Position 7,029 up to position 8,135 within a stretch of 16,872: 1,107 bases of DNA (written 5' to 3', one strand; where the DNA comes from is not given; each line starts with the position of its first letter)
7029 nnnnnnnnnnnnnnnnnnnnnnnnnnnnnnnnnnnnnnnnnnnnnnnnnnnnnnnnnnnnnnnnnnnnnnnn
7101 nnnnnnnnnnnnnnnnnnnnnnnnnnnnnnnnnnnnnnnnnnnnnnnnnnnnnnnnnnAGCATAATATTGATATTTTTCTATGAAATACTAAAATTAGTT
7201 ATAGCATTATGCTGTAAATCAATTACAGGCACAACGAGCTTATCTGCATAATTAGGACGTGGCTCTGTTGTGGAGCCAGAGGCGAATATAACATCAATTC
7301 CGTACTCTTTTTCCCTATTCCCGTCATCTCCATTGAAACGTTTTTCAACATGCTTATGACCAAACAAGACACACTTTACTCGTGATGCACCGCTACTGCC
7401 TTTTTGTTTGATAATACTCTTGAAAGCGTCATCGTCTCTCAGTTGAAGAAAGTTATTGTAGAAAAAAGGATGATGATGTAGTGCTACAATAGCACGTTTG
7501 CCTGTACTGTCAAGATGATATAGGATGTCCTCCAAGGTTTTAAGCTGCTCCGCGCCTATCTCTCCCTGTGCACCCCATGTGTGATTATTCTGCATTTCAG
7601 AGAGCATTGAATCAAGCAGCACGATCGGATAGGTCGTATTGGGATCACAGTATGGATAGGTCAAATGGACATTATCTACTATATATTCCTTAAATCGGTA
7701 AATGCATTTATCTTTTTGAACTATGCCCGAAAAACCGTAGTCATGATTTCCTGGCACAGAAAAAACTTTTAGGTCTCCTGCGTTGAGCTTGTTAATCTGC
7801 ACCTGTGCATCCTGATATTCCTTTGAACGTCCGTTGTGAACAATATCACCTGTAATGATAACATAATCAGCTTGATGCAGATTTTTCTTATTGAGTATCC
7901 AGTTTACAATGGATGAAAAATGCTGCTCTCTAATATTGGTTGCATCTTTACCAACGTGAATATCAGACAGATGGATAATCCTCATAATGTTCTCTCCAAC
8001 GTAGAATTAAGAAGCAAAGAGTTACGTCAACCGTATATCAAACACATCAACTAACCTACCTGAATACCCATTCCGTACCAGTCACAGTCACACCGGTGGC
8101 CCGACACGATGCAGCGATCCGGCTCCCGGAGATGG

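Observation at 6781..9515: AT-rich four-gene cassette (lipoprotein / coupled small helical protein / metallophosphoesterase / leaderless PLA2-like) wedged into a cobalamin locus: candidate uncharacterised envelope-linked conflict system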

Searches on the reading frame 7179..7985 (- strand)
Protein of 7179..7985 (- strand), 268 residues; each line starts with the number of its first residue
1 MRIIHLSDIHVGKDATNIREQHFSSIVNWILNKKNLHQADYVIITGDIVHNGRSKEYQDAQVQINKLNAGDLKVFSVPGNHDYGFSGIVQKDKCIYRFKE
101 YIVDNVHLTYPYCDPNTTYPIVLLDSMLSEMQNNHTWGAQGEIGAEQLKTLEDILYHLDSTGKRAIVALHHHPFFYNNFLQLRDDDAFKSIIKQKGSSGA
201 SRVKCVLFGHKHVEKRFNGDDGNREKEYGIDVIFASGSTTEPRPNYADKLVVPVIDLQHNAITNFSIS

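Call 5: search_protein_families(library=pfam, proteins=[window:7179-7985:-], max_evalue=0.01)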
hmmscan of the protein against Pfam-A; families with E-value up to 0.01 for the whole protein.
window:7179-7985:- (268 aa): 2 families
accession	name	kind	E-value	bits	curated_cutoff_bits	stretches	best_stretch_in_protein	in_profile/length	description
PF00149.33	Metallophos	-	1e-18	68.9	21.5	1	1-213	1-190/191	Calcineurin-like phosphoesterase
PF12850.12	Metallophos_2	-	1.7e-07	31.8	27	1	1-219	1-124/154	Calcineurin-like phosphoesterase superfamily domain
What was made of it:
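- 7179..7985 (-): 268-aa cytoplasmic metallophosphoesterase, similar to class III phosphodiesterases. Pfam Metallophos, 68.9 bits (call 5).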

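Call 6: search_protein_families(library=padloc, proteins=[window:7179-7985:-], max_evalue=0.01)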
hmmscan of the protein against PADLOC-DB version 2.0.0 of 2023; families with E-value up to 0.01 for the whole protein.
window:7179-7985:- (268 aa): 3 families
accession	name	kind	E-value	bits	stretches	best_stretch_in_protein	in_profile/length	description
PDLC00736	Effector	-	4.6e-09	33.7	1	2-84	4-87/561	Endonuclease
PDLC05051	PDC-S60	-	1.7e-08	31.1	1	1-83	1-89/1027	-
PDLC04908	PDC-S10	-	1.5e-06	25.6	1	34-90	25-79/223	-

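Call 7: search_protein_families(library=ncbifam, proteins=[window:7179-7985:-], max_evalue=0.1)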
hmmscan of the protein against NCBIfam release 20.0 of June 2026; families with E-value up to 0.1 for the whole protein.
window:7179-7985:- (268 aa): 18 families
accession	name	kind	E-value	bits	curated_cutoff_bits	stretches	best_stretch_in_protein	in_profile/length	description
NF053862.1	DS9_1_antiphage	equivalog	3.2e-16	59.2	420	1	2-215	195-444/486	anti-phage phosphoesterase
NF053861.1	DS8_antiphage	equivalog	6.2e-16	57.3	790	2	5-87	1-89/994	anti-phage protein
NF008359.0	PRK11148.1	equivalog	3.3e-12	46.5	225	1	20-214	39-207/275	3',5'-cyclic-AMP phosphodiesterase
TIGR00619.1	sbcd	subfamily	1.1e-09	38.4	77.65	1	1-83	1-87/252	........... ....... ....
NF050112.1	PhdiestSpdARhizob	equivalog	8.3e-09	35.5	400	1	3-212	2-198/264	2', 3'cyclic nucleotide phosphodiesterase SpdA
NF008206.2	PRK10966.1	equivalog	1.2e-08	34.5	450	1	1-82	1-85/380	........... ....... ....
NF003118.0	PRK04036.1-3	equivalog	2e-08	33.7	445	1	2-82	227-319/481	DNA-directed DNA polymerase II small subunit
NF033458.1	lipid_A_LpxG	equivalog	2e-06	27.4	350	1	1-84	45-120/321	UDP-2,3-diacylglucosamine diphosphatase LpxG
NF041029.1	Mre11_Pyroc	equivalog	5.1e-06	25.6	600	1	1-84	1-88/438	DNA double-strand break repair protein Mre11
TIGR04123.1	P_estr_lig_assc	hypoth_equivalog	6.7e-05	22.4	150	1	3-89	23-115/207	ligase-associated DNA damage response endonuclease PdeM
TIGR03395.1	sphingomy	equivalog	0.0001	21.9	248.2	1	7-82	148-219/286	sphingomyelin phosphodiesterase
TIGR00024.1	SbcD_rel_arch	hypoth_equivalog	0.00014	21.7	115.2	1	10-85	30-102/224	putative phosphoesterase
TIGR00040.1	yfcE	subfamily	0.00027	21.1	56.25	1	1-83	1-63/158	YfcE family phosphodiesterase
NF041031.1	Mre11_Sulfo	equivalog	0.0014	17.9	500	1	3-83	2-86/374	DNA double-strand break repair protein Mre11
NF041030.1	Mre11_Halo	equivalog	0.002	17.4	550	1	2-82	3-87/361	DNA double-strand break repair protein Mre11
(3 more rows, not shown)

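Call 8: search_protein_families(library=phrogs, proteins=[window:7179-7985:-], max_evalue=0.1)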
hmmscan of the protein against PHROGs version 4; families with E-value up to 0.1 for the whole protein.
window:7179-7985:- (268 aa): 5 families
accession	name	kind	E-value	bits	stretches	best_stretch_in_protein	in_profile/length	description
phrog_1649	-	other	1.4e-12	47.9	1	1-84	36-106/308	metallo-phosphoesterase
phrog_100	-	DNA, RNA and nucleotide metabolism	5.6e-06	26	1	1-82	29-115/989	SbcD-like subunit of palindrome specific endonuclease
phrog_547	-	other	5.2e-05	23.5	1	1-99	29-126/245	phosphoesterase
phrog_7339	-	DNA, RNA and nucleotide metabolism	7e-05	23.3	1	2-230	31-217/263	DNA repair exonuclease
phrog_284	-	DNA, RNA and nucleotide metabolism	0.081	12.8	0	3-52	133-192/398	exonuclease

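Call 10: find_encoding_contigs(protein=window:7179-7985:-, flank=10000, max_places=10)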
Protein window:7179-7985:- (268 aa): 4 contigs read that carry it; 2 places shown.
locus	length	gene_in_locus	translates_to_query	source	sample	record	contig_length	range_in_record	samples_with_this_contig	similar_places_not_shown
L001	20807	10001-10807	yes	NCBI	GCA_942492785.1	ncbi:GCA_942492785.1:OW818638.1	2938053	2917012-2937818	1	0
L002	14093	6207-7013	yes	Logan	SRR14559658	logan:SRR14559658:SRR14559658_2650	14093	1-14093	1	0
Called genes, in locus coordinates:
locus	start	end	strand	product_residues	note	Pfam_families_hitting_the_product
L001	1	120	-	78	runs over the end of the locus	-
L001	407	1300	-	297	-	PF13612:DDE_Tnp_1_3, PF01609:DDE_Tnp_1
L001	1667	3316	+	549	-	PF06418:CTP_synth_N, PF00117:GATase, PF07722:Peptidase_C26 (faint)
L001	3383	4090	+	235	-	PF13189:Cytidylate_kin2 (faint), PF02224:Cytidylate_kin, PF13207:AAA_17 (faint), PF13238:AAA_18 (faint)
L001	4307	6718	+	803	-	PF12799:LRR_4, PF13855:LRR_8, PF23598:LRR_14, PF23598:LRR_14, PF12799:LRR_4, PF13855:LRR_8, PF13855:LRR_8, PF00025:Arf, +10 more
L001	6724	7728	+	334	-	PF03186:CobD_Cbib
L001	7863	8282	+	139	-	-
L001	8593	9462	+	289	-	-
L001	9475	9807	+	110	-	-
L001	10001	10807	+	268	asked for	PF00149:Metallophos, PF12850:Metallophos_2 (weak)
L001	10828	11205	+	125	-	-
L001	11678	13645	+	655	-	PF07715:Plug, PF00593:TonB_dep_Rec_b-barrel, PF14905:OMP_b-brl_3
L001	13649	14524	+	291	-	PF01497:Peripla_BP_2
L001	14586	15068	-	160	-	PF00582:Usp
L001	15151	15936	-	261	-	PF04376:ATE_N, PF04377:ATE_C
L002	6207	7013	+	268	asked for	PF00149:Metallophos, PF12850:Metallophos_2 (weak)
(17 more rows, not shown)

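Call 14: find_homologous_proteins(query=window:7179-7985:-)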
Query window:7179-7985:- (268 aa): 31 proteins with E <= 0.001 among 259 candidates.
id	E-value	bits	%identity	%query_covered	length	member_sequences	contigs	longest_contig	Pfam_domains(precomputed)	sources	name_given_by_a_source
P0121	1.6e-180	616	100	100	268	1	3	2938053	PF12850.13,PF00149.34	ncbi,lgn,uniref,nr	ncbi:MAG: 3',5'-cyclic AMP phosphodiesterase CpdA [Candidatus Electronema aureum]|uniref:3',5'-cycli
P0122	5.6e-137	474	78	100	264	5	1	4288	PF00149.34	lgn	-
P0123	1.8e-127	442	72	100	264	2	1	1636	PF00149.34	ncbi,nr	ncbi:metallophosphoesterase [Desulfobulbus sp. F1]|nr:metallophosphoesterase [Desulfobulbus sp. F1]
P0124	1.6e-119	416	68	100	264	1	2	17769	PF00149.34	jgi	jgi:3',5'-cyclic AMP phosphodiesterase CpdA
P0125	3.3e-118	412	67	100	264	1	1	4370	PF00149.34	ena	-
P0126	7.3e-108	378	63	100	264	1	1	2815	PF12850.13,PF00149.34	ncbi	-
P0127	6.8e-82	293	50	100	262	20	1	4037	PF12850.13,PF00149.34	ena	-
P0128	3.7e-81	291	51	100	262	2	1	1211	PF12850.13,PF00149.34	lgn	-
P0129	3.9e-80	287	51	100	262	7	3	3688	PF12850.13,PF00149.34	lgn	-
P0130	3.7e-78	281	50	100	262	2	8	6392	PF12850.13,PF00149.34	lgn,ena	-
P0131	4.9e-78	280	49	100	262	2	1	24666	PF12850.13,PF00149.34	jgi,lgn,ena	-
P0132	7.3e-78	280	48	100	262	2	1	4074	PF12850.13,PF00149.34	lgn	-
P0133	9.2e-78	279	49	100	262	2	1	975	PF00149.34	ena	-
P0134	1.3e-76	276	49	100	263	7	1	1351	PF00149.34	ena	-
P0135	3.7e-76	274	47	100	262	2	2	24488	PF12850.13,PF00149.34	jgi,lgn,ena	-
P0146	7.0e-68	247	47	100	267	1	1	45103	PF12850.13,PF00149.34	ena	-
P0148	1.9e-52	196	41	100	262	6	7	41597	PF12850.13,PF00149.34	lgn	-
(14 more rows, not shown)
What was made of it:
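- On CpdA 3',5'-cAMP phosphodiesterase (NCBIfam NF008359 equivalog): The GenBank name 'CpdA' (call 14) is therefore an over-annotation.
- Closest known: Class III phosphodiesterase-type metallophosphoesterases. Different: It belongs to a small clade of 31 hits in the word-based search (call 14).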

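Call 15: find_encoding_contigs(protein=P0124, flank=8000, max_places=2)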
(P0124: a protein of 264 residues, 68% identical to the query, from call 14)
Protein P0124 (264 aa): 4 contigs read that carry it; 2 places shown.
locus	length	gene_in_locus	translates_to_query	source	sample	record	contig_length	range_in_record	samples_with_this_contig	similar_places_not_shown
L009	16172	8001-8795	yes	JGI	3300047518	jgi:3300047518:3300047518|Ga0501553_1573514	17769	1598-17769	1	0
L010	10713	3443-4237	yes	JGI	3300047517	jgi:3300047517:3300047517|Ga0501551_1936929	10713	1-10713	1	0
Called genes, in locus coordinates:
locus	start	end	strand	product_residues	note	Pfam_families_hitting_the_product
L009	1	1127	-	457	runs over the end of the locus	PF02878:PGM_PMM_I, PF02879:PGM_PMM_II, PF02880:PGM_PMM_III, PF00408:PGM_PMM_IV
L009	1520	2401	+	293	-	PF00483:NTP_transferase, PF12804:NTP_transf_3 (weak)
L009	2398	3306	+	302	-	PF01370:Epimerase, PF04321:RmlD_sub_bind, PF07993:NAD_binding_4 (faint), PF01073:3Beta_HSD (weak), PF02719:Polysacc_synt_2 (weak), PF16363:GDP_Man_Dehyd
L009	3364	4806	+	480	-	PF00206:Lyase_1, PF10397:ADSL_C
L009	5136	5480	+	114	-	-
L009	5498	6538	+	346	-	-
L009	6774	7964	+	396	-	-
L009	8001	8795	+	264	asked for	PF00149:Metallophos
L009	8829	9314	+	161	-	PF09831:DUF2058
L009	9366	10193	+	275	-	PF01048:PNP_UDP_1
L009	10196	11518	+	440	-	PF01979:Amidohydro_1, PF07969:Amidohydro_3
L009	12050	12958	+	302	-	PF00132:Hexapep (faint)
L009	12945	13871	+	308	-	PF00291:PALP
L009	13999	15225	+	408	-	-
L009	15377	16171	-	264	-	?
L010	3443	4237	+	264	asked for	PF00149:Metallophos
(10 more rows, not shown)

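Call 16: find_encoding_contigs(protein=P0131, flank=8000, max_places=2)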
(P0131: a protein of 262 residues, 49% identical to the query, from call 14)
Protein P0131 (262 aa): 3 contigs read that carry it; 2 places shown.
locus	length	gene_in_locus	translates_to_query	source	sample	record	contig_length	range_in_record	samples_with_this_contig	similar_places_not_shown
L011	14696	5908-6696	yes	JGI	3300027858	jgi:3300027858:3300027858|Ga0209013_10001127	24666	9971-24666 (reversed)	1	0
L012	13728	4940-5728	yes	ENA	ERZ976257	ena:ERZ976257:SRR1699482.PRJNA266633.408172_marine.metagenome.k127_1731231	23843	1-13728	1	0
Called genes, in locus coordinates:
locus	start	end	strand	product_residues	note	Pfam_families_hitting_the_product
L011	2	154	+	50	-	?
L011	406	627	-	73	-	-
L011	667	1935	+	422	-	PF00465:Fe-ADH, PF13685:Fe-ADH_2 (weak), PF25137:ADH_Fe_C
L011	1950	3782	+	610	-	PF02730:AFOR_N, PF01314:AFOR_C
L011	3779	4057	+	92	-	-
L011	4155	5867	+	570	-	PF00501:AMP-binding, PF13193:AMP-binding_C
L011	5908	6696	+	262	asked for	PF00149:Metallophos, PF12850:Metallophos_2 (weak)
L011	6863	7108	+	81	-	-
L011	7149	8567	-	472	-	PF13424:TPR_12 (faint), PF24575:TPR_Slam (faint), PF00515:TPR_1 (faint), PF13181:TPR_8 (faint), PF13414:TPR_11 (faint), PF13428:TPR_14 (faint), PF07719:TPR_2 (weak), PF01476:LysM (weak), +2 more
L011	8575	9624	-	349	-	PF01522:Polysacc_deac_1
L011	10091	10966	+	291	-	-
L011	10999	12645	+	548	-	PF17203:sCache_3_2 (weak), PF00069:Pkinase, PF07714:PK_Tyr_Ser-Thr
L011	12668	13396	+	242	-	PF00481:PP2C, PF13672:PP2C_2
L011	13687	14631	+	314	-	PF00498:FHA, PF16697:Yop-YscD_cpl (weak), PF00211:Guanylate_cyc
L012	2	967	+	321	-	?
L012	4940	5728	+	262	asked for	PF00149:Metallophos, PF12850:Metallophos_2 (weak)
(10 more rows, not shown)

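Call 17: find_encoding_contigs(protein=P0146, flank=8000, max_places=2)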
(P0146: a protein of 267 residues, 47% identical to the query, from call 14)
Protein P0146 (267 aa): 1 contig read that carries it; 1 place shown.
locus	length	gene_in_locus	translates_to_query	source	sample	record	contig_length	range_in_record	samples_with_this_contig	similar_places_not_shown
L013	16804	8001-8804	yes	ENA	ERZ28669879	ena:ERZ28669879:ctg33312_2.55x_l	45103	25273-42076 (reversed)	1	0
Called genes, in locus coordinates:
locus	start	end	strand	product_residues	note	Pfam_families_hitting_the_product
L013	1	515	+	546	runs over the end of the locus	PF00528:BPD_transp_1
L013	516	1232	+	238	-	PF00005:ABC_tran, PF13304:AAA_21 (faint)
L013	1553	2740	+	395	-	-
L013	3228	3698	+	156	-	-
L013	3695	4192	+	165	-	-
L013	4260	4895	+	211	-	PF11449:ArsP_2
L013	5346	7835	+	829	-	PF00082:Peptidase_S8, PF01483:P_proprotein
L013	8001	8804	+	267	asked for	PF00149:Metallophos, PF12850:Metallophos_2 (faint)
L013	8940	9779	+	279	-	PF01048:PNP_UDP_1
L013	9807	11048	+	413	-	PF01757:Acyl_transf_3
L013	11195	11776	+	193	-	-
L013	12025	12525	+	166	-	PF04828:GFA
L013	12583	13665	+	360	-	PF02421:FeoB_N (faint), PF03193:RsgA_GTPase, PF00005:ABC_tran (weak), PF01926:MMR_HSR1 (weak), PF04548:AIG1 (weak)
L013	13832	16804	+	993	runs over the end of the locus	PF01636:APH, PF01551:Peptidase_M23, PF00202:Aminotran_3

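Call 18: find_encoding_contigs(protein=P0148, flank=8000, max_places=3)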
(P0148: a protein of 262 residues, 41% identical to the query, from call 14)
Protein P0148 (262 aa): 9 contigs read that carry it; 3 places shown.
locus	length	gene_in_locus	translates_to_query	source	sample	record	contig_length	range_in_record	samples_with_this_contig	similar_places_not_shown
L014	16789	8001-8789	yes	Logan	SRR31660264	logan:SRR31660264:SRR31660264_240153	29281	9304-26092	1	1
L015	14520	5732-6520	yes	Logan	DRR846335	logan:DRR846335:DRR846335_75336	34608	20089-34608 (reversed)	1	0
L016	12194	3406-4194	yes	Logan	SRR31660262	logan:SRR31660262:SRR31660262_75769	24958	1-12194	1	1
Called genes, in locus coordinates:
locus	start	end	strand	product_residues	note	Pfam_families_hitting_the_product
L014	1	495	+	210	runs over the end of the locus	PF27545:CsoS1D_N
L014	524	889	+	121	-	-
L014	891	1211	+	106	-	PF03319:EutN_CcmL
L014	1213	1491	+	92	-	PF03319:EutN_CcmL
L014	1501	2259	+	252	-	PF00121:TIM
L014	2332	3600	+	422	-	PF02073:Peptidase_M29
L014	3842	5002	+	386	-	-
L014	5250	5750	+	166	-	PF00300:His_Phos_1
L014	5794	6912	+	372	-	PF02353:CMAS, PF13489:Methyltransf_23, PF01728:FtsJ (weak), PF08241:Methyltransf_11, PF08242:Methyltransf_12, PF13649:Methyltransf_25, PF13847:Methyltransf_31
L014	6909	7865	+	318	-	PF01266:DAO (weak), PF01494:FAD_binding_3 (weak), PF13450:NAD_binding_8 (weak)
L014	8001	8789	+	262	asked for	PF00149:Metallophos, PF12850:Metallophos_2 (weak)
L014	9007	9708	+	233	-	PF03591:AzlC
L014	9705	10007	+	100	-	PF05437:AzlD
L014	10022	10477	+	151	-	PF10823:DUF2568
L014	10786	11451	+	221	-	PF14014:DUF4230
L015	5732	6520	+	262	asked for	PF00149:Metallophos, PF12850:Metallophos_2 (weak)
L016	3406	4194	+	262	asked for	PF00149:Metallophos, PF12850:Metallophos_2 (weak)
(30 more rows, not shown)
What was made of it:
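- MPE orthologues at 41-68% identity sit in four other contexts (calls 15-18). Its orthologues often lie near PNP_UDP_1 and Amidohydro_1 genes (calls 15, 17, 18), which points to nucleoside chemistry instead. MPE orthologues lie beside or near PNP_UDP_1 and Amidohydro_1 genes in three of four other contexts (calls 15, 17, 18).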

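Call 28: find_related_loci(query=window:7179-7985:-, collection=viral_contigs, flank=6000)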
Query window:7179-7985:- (268 aa) in viral_contigs; peptide patterns used: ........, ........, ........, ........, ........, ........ (x = any residue, [..] = any of these).
3 stretches matched a pattern, but none encodes a relative of the query by tblastn (E <= 1e-3).

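Call 32: search_solved_structures(query=window:7179-7985:-, max_evalue=0.01, show_alignments=2)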
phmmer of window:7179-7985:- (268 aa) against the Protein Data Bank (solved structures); distinct sequences matched with E-value up to 0.01: 10.
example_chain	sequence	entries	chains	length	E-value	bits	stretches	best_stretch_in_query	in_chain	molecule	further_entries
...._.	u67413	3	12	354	5.9e-06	29.2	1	1-82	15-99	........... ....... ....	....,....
6s6v_A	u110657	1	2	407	7.5e-06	28.8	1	1-82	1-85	Nuclease SbcCD subunit D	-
7yzo_A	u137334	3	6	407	2.5e-05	27.1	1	1-58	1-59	Nuclease SbcCD subunit D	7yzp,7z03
6s85_A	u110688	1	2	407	2.7e-05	27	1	1-58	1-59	Nuclease SbcCD subunit D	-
2xmo_A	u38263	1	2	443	8.6e-05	25.4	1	36-84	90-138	LMO2642 PROTEIN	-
2dxl_A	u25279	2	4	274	0.00082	22.2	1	37-82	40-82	Phosphohydrolase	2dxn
2zo9_B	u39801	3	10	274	0.00082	22.2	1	37-82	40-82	Phosphohydrolase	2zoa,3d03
1ii7_A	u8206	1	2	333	0.001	21.9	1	1-83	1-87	Mre11 nuclease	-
4hd0_A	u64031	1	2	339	0.001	21.8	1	1-83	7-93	DNA double-strand break repair protein Mre11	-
3dsc_A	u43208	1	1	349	0.0011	21.7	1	1-83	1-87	DNA double-strand break repair protein mre11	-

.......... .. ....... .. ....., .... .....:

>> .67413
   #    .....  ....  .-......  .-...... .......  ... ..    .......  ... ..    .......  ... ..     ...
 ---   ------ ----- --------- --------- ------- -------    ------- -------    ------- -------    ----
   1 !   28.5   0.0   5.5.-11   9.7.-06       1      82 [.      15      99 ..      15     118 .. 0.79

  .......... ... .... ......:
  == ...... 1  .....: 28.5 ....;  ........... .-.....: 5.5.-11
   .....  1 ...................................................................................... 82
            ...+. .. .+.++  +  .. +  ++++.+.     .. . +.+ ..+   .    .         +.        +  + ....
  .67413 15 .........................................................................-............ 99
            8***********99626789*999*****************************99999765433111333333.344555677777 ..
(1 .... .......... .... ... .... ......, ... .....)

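Call 46: find_encoding_contigs(protein=P0122, flank=5000, max_places=3)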
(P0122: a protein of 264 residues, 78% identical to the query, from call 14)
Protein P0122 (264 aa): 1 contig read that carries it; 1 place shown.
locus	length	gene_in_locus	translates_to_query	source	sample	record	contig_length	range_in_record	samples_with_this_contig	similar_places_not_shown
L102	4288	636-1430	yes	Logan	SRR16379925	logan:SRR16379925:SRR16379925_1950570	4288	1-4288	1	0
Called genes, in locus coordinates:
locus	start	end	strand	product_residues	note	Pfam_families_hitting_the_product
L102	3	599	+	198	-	?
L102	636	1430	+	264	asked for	PF00149:Metallophos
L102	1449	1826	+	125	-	-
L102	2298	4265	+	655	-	PF07715:Plug, PF00593:TonB_dep_Rec_b-barrel, PF14905:OMP_b-brl_3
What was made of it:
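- The locus lies next to btuB, here and in L102 (call 46).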

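Call 53: search_protein_families(library=pfam, proteins=[L009:6774-7964:+, L009:5498-6538:+, L009:8829-9314:+], max_evalue=0.01)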
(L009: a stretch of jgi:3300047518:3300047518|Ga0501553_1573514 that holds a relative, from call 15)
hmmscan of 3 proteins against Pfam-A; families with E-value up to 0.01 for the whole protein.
L009:6774-7964:+ (396 aa): 1 family
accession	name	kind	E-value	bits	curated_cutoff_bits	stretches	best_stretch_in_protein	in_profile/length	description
PF18291.6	HU-HIG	-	0.0021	18.6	26.2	1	56-163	19-125/125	HU domain fused to wHTH, Ig, or Glycine-rich motif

L009:5498-6538:+ (346 aa): 0 families

L009:8829-9314:+ (161 aa): 1 family
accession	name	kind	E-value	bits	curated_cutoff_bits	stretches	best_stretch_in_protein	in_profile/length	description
PF09831.14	DUF2058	-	1e-36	127.1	25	1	5-156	1-156/174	Uncharacterized protein conserved in bacteria (DUF2058)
